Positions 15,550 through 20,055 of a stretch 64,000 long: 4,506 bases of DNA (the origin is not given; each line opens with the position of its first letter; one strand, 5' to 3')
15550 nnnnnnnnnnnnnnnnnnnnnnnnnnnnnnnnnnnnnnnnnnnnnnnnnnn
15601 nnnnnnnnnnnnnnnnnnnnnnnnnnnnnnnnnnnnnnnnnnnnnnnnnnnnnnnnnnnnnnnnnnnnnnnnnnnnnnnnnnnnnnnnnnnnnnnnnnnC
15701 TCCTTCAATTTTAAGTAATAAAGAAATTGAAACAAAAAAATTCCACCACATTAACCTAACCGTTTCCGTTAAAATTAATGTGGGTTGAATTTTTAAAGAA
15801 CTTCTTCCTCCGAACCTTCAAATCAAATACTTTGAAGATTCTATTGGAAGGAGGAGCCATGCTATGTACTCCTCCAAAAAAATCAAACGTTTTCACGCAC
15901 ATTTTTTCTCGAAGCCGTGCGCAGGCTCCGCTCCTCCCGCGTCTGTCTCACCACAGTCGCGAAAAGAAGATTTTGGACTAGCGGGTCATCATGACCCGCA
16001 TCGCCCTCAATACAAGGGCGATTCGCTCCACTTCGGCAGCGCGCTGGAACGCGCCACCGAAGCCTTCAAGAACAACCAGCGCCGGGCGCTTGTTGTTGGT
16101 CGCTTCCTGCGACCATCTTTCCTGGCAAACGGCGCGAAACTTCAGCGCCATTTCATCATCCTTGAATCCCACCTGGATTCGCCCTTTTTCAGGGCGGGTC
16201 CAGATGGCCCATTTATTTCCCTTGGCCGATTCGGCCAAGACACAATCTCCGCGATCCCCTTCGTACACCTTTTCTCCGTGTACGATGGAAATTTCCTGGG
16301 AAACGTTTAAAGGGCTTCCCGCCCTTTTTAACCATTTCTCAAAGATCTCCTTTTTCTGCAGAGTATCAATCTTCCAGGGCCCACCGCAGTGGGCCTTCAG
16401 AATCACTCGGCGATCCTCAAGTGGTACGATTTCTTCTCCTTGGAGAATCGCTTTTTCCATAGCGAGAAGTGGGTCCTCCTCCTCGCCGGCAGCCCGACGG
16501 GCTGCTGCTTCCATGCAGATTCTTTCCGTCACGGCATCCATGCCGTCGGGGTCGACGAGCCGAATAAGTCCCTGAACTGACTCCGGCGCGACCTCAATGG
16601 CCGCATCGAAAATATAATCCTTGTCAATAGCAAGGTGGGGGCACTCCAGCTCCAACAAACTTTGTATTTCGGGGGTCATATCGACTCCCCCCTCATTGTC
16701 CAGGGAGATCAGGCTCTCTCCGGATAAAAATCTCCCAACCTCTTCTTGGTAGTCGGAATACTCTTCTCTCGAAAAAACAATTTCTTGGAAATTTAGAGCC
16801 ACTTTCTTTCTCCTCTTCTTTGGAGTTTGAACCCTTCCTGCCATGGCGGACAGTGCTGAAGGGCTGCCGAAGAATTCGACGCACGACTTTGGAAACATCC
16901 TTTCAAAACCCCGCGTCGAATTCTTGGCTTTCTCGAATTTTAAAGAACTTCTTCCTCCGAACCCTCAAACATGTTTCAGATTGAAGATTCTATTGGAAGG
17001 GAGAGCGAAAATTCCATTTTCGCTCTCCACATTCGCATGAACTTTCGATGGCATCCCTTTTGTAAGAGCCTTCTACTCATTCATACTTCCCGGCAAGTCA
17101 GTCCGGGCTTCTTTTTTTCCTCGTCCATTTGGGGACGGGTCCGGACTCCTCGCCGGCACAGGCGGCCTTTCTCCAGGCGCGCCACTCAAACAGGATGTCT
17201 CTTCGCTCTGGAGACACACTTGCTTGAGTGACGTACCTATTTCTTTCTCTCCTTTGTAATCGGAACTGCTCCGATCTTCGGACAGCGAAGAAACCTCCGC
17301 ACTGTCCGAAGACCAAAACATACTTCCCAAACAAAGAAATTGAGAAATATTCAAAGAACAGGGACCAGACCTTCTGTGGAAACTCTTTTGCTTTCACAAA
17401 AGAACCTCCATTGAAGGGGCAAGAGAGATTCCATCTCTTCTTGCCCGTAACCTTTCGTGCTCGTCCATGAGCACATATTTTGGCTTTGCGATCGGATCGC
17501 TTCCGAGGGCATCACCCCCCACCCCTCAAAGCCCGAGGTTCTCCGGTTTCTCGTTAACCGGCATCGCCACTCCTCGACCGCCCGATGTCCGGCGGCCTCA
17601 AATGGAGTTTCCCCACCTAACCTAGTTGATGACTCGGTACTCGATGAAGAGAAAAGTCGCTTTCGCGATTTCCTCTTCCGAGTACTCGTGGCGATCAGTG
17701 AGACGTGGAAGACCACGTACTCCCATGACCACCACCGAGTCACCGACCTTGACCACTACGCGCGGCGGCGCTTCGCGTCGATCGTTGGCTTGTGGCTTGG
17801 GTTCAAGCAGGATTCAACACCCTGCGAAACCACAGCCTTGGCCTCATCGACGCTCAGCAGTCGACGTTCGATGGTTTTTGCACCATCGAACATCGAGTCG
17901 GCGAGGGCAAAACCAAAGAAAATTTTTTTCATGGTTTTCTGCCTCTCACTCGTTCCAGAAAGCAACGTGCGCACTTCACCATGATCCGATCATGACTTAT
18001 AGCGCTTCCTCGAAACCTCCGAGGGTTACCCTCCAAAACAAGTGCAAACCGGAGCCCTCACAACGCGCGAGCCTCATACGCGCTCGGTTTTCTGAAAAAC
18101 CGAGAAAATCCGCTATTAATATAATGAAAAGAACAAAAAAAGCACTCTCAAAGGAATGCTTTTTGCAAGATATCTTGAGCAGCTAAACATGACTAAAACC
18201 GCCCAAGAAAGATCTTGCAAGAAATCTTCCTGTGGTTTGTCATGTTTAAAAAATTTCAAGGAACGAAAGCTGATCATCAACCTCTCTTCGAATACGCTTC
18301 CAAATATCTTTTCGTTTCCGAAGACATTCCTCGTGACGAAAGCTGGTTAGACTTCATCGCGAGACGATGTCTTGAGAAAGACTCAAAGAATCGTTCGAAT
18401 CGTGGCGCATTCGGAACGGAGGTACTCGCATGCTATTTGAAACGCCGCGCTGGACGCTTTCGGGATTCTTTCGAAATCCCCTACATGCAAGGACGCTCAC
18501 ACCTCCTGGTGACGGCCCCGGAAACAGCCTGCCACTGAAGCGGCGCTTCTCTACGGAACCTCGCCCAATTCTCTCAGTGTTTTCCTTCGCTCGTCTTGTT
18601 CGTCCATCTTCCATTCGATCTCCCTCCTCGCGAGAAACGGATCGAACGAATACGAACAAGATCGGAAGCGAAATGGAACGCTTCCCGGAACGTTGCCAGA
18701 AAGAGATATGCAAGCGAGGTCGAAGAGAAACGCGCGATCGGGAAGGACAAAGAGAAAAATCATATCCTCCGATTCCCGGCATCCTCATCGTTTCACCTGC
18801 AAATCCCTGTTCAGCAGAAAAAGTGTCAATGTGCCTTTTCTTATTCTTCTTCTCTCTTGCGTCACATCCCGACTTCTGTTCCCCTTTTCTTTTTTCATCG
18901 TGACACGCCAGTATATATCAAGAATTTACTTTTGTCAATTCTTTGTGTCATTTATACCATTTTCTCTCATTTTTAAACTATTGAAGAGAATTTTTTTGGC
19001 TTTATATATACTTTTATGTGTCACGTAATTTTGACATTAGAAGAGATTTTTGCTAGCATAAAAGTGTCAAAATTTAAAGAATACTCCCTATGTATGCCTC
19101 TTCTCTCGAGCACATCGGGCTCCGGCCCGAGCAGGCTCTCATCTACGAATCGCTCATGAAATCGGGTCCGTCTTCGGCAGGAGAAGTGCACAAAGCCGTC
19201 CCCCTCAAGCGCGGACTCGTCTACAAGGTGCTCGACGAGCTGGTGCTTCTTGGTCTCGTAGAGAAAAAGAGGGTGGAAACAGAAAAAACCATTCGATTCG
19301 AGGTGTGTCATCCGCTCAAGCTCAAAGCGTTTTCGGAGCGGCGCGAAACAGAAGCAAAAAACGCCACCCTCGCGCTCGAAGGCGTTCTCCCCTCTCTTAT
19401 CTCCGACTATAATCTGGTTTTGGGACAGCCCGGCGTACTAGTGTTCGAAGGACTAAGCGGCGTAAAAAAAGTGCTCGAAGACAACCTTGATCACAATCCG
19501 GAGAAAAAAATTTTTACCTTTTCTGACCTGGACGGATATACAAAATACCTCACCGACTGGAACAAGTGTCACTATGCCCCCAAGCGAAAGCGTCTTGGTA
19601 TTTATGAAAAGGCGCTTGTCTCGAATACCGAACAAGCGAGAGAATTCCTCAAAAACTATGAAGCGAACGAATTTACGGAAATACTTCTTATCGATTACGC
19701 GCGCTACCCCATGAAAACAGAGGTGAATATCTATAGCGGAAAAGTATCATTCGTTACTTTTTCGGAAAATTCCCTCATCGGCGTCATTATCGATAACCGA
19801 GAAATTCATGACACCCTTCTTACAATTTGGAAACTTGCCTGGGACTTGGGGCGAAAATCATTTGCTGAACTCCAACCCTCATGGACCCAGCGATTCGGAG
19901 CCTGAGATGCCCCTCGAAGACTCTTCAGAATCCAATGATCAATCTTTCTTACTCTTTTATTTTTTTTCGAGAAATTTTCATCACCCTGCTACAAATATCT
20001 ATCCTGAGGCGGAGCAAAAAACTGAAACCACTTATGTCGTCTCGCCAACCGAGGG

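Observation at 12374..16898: GC-rich block of six consecutive minus-strand genes with no recognisable homology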

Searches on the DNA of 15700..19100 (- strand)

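Call 80: search_rna_families(source=window, start=15700, end=19100, threshold=evalue, max_evalue=10)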
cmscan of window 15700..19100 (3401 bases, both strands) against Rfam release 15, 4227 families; matches with E-value up to 10: 7.
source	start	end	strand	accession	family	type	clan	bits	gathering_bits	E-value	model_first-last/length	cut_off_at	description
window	16030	16149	-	RF00166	PrrB_RsmZ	Gene; sRNA;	CL00106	24.7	44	0.0064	1-133/133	no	PrrB/RsmZ RNA family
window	16310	16346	+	RF01716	PhotoRC-I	Cis-reg;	-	20.6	45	0.035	1-44/44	no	PhotoRC-I RNA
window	18921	18975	-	RF02844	RefA9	Gene; antisense;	-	20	49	9.3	1-64/64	no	Enterococcus sRNA A9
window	18133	18163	-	RF02847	Ref64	Gene; sRNA;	-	19.2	44.3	3.8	1-69/69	no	Enterococcus sRNA 64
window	16994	17071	+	RF01760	traJ-II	Cis-reg;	-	18.9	40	4.2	1-104/104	no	traJ-II RNA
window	18329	18362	-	RF01613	ceN109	Gene; snRNA; snoRNA; CD-box;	-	17.5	52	2.3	1-67/67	no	Nematode snoRNA ceN109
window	15723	15836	-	RF02766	Ysr49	Gene; sRNA;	-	17.3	95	4.5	1-124/124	no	Yersinia sRNA 49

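Call 125: build_rna_model(alignment_id=A9, structure=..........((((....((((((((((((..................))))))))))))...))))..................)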
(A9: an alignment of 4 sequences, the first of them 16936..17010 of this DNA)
Model R1 built from alignment A9 (4 sequences, 85 columns); structure: as given.
model positions 75; base pairs 16; branch points 0; effective number of sequences 2.78; information 0.753 bits per position. Calibrated on 0.2 Mb of random sequence (short: E-values are rough).
structure used (alignment columns):
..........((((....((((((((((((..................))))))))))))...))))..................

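Call 126: search_with_rna_model(model_id=R1, sources=[window, L005, L006, L007, L088, L089, L090, L091, L092, L093, L094, L095, L096, L097, L098, L099, L100, L101, L102, L103, L105, L008, L009, L010, L011, L012, L013, L014, L015, L016, L018, L020, L022, L023, L024, L026], max_evalue=1, show_alignments=6)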
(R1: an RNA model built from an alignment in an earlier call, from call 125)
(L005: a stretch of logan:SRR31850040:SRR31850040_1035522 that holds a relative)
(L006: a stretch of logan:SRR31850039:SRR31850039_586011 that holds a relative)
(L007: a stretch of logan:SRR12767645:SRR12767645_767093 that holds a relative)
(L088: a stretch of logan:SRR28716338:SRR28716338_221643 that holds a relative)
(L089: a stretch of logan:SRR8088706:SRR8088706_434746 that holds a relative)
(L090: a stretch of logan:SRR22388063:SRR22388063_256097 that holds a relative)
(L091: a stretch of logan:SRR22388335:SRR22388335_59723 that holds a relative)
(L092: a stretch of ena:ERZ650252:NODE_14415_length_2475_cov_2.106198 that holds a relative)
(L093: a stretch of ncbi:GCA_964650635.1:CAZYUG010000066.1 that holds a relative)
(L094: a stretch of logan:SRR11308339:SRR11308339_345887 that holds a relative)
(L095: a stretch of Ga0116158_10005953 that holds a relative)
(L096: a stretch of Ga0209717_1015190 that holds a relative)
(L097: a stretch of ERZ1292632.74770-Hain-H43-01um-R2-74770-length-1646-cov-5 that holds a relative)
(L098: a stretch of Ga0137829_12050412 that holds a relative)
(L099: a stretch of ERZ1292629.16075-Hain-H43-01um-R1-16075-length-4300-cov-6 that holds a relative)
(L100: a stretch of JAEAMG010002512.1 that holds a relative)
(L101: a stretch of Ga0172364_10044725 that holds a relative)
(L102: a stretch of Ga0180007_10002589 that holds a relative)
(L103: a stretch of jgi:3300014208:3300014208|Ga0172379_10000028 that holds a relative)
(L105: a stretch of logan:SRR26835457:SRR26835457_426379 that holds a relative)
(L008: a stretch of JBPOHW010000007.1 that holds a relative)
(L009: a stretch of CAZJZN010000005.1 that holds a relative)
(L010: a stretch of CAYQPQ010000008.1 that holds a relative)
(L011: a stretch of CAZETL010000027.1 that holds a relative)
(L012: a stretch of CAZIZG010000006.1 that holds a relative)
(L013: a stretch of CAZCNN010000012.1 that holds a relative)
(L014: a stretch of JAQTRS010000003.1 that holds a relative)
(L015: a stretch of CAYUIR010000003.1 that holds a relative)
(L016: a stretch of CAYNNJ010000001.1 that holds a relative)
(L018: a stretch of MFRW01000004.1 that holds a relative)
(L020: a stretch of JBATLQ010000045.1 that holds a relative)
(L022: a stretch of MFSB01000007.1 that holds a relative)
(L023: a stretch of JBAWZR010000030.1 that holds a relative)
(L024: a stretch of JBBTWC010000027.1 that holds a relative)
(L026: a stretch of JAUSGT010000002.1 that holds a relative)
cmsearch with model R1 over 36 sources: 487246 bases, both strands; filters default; matches with E-value up to 1: 6.
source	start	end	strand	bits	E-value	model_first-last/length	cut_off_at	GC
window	16936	17010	-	91.4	3.2e-21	1-75/75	no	0.37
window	15789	15861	-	90.2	6.6e-21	1-75/75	no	0.36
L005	3290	3358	+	75.9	5.1e-17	1-75/75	no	0.41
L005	2929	3002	+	62.5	2.3e-13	1-75/75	no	0.43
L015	3136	3203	-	17.7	0.34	1-75/75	no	0.44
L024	8852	8885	+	17.1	0.5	1-75/75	no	0.26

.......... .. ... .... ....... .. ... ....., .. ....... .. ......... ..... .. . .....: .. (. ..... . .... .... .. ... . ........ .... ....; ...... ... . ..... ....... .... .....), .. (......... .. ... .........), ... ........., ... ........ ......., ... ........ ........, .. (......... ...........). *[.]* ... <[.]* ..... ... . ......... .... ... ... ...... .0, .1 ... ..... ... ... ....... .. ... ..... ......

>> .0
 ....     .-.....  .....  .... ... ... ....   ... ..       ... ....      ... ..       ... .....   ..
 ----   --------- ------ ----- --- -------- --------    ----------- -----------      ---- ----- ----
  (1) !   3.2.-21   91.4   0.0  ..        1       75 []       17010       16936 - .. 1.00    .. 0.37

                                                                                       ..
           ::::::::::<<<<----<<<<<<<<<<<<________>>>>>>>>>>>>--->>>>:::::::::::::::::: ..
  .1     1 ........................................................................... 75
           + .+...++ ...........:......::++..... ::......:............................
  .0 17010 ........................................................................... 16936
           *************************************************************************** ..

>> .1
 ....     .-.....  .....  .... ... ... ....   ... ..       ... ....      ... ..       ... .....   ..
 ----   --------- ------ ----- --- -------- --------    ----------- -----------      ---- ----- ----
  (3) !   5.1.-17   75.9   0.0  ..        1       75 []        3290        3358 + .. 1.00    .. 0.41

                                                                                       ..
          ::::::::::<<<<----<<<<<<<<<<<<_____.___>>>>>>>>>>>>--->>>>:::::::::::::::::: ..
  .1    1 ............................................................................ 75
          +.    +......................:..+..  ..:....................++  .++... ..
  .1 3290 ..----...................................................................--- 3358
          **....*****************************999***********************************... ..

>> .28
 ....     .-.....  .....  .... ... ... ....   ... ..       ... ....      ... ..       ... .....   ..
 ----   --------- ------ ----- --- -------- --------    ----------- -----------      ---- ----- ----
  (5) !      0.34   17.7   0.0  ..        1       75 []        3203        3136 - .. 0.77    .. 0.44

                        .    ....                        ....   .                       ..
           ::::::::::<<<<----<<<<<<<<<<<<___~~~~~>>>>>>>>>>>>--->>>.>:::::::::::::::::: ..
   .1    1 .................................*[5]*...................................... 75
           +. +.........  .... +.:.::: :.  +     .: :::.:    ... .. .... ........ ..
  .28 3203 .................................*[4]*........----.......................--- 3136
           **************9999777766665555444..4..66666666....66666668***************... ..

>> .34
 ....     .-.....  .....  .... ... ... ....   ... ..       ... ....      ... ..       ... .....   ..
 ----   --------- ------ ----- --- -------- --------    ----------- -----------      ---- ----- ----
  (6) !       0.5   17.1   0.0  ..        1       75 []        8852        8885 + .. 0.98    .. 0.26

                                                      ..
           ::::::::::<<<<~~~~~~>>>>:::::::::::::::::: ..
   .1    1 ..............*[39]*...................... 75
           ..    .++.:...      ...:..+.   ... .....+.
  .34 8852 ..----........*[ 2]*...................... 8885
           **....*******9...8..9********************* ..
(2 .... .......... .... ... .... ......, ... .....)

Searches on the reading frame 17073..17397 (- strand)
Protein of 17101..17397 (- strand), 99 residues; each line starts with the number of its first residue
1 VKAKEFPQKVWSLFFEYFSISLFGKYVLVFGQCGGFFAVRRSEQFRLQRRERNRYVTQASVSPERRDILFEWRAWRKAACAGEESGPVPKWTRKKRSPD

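Call 58: search_protein_families(library=pfam, proteins=[window:17073-17354:-, window:17098-17397:-], max_evalue=1)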
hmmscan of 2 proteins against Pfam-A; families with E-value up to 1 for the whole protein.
window:17073-17354:- (93 aa): 0 families

window:17098-17397:- (99 aa): 0 families

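Call 110: search_protein_families(library=pfam, proteins=[window:17101-17397:-], max_evalue=10)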
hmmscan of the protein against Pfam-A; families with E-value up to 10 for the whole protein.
seq(99 aa): 0 families

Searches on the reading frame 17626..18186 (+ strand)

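Call 58: search_protein_families(library=pfam, proteins=[window:17626-18186:+], max_evalue=1)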
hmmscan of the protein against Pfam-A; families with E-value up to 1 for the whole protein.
window:17626-18186:+ (186 aa): 2 families
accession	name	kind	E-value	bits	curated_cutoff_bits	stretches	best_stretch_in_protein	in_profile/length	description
PF11278.13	DUF3079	-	0.031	14.6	27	1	50-67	24-41/51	Protein of unknown function (DUF3079)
PF21706.3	FCSD_central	-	0.13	12.8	27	1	138-180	26-68/116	Sulfide dehydrogenase [flavocytochrome c] flavoprotein chain, central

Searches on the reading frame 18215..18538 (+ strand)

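Call 58: search_protein_families(library=pfam, proteins=[window:18215-18538:+], max_evalue=1)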
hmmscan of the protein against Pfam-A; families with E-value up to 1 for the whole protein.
window:18215-18538:+ (107 aa): 1 family
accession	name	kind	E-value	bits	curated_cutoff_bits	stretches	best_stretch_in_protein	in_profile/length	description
PF17023.10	DUF5098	-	0.14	11.5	27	1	28-61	25-58/462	Domain of unknown function (DUF5098)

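Call 110: search_protein_families(library=pfam, proteins=[window:18269-18535:+], max_evalue=10)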
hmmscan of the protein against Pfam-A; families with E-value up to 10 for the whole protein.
seq(89 aa): 1 family
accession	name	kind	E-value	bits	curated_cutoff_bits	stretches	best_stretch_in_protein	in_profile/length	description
PF17023.10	DUF5098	-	0.11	11.9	27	1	10-43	25-58/462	Domain of unknown function (DUF5098)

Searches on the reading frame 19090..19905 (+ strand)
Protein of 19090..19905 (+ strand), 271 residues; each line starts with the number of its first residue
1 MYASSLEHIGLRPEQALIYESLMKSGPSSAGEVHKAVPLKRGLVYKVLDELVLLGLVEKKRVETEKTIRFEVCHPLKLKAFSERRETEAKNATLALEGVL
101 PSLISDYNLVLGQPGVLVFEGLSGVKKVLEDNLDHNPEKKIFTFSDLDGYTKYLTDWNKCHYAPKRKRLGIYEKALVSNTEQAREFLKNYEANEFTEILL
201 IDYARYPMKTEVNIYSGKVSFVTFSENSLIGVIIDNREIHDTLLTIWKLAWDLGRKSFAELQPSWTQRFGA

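Call 7: search_protein_families(library=pfam, proteins=[window:19090-19905:+], max_evalue=1)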
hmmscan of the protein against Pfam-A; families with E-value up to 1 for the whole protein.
window:19090-19905:+ (271 aa): 4 families
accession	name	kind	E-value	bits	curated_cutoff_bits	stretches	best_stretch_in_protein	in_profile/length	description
PF01978.25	TrmB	-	1.6e-10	41.1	25.6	1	6-67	1-59/68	Sugar-specific transcriptional regulator TrmB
PF03551.20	PadR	-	0.15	12.5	27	1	37-65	27-55/75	Transcriptional regulator PadR-like family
PF12802.13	MarR_2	-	0.16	12.6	27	1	10-64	2-57/61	MarR family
PF08221.17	HTH_9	-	0.16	12.5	23.4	1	18-57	18-57/62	RNA polymerase III subunit RPC82 helix-turn-helix domain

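Call 8: search_protein_families(library=padloc, proteins=[window:19090-19905:+], max_evalue=1)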
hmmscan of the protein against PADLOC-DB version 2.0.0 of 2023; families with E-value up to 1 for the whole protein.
window:19090-19905:+ (271 aa): 3 families
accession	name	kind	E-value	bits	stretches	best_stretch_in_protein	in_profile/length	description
PDLC01849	CARF3--CARF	-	0.01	13.6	1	10-63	135-187/197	-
PDLC01863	CARF3--CARF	-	0.01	13.6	1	28-61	133-166/182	-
PDLC01438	Csa3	-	0.013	13.6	1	15-81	150-209/305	"CAS-I,CAS-II,CAS-III,CAS-IV,CAS-V,CAS-VI; associated_signaling"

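Call 9: search_protein_families(library=phrogs, proteins=[window:19090-19905:+], max_evalue=1)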
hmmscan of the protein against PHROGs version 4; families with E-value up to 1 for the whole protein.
window:19090-19905:+ (271 aa): 2 families
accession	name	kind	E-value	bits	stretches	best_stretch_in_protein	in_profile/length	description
phrog_10086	-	DNA, RNA and nucleotide metabolism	0.086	14.1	1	30-67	33-70/91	HTH DNA binding protein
phrog_4278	-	unknown function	0.17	12.6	1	39-63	64-88/127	-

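Call 75: search_protein_families(library=ncbifam, proteins=[window:19090-19905:+], max_evalue=0.1)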
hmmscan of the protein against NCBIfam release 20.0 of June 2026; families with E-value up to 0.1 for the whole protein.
window:19090-19905:+ (271 aa): 3 families
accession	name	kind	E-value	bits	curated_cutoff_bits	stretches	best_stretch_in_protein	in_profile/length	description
NF053606.1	Sta1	subfamily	6.1e-05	23.1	80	1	11-67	18-74/100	Sta1 family transcriptional regulator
NF040939.2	trans_reg_lrs14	equivalog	0.016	15.2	90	1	18-68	26-77/103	Lrs14 family HTH-type transcriptional regulator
NF047390.1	TransRegTrmBL1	equivalog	0.039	12.9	650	1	5-58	9-62/341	HTH-type sugar sensing transcriptional regulator TrmBL1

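Call 127: find_encoding_contigs(protein=window:19090-19905:+, flank=10000, max_places=6)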
Protein window:19090-19905:+ (271 aa): no gene with exactly this product is on record in the collection.
